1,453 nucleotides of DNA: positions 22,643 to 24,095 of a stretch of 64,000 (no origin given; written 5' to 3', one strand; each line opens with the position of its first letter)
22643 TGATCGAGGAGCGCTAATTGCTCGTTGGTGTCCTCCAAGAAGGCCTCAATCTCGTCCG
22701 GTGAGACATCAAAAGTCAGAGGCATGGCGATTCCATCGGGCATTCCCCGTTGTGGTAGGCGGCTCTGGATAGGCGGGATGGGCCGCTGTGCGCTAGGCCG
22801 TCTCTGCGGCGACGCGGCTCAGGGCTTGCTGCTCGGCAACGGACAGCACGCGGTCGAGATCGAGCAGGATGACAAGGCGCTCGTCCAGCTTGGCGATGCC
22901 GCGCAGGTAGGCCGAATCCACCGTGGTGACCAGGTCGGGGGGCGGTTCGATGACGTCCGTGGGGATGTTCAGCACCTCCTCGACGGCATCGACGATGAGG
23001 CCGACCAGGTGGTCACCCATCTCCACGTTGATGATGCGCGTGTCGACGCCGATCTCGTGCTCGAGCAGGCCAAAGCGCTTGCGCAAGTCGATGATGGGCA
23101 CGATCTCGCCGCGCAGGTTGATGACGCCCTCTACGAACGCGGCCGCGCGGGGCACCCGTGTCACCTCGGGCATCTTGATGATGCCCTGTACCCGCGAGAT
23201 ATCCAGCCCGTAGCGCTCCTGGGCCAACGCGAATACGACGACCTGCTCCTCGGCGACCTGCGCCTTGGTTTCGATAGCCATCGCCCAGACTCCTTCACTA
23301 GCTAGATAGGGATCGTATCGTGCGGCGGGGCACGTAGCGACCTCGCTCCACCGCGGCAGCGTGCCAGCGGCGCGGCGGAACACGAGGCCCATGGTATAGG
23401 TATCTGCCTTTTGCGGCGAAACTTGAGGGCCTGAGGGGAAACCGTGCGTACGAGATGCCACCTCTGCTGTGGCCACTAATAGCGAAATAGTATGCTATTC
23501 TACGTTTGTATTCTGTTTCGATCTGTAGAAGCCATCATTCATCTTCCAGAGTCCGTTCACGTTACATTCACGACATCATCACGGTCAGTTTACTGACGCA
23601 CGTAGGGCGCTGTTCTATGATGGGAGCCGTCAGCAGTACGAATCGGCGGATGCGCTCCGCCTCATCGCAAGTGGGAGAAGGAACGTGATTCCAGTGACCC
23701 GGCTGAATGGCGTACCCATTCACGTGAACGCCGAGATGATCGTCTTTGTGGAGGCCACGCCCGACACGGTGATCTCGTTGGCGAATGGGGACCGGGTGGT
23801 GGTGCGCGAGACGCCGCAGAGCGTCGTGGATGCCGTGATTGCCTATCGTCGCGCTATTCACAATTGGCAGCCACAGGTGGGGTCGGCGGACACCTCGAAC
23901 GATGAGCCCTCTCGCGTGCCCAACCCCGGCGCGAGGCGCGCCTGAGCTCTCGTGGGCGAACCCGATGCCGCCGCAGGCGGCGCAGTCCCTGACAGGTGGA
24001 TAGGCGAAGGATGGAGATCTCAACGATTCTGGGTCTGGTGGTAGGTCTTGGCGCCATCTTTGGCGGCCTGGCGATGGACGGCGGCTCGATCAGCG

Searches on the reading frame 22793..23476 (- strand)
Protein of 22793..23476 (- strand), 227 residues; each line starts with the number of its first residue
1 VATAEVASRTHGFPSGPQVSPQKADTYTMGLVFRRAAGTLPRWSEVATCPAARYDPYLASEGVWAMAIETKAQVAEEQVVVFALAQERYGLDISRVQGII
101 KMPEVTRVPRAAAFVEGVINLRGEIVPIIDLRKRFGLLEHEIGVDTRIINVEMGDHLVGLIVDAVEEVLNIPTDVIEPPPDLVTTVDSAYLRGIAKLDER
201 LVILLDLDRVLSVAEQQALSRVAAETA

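Call 22: search_protein_families(library=pfam, proteins=[window:22793-23476:-], max_evalue=0.001)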
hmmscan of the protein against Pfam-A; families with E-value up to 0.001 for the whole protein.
window:22793-23476:- (227 aa): 1 family
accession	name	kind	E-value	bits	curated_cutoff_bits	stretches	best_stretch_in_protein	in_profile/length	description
PF01584.24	CheW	-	1.8e-39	135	23.5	1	78-213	1-136/138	CheW-like domain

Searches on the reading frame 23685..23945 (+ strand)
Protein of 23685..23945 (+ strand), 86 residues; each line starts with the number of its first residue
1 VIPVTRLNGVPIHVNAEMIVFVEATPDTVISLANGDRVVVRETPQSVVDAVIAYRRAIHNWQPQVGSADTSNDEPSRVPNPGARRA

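Call 22: search_protein_families(library=pfam, proteins=[window:23685-23945:+], max_evalue=0.001)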
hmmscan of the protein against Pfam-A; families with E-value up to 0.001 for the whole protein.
window:23685-23945:+ (86 aa): 1 family
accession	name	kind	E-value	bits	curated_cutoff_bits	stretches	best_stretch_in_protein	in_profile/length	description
PF06289.16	FlbD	-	3.6e-24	84.6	24.7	1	1-59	1-59/59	Flagellar and Swarming motility proteins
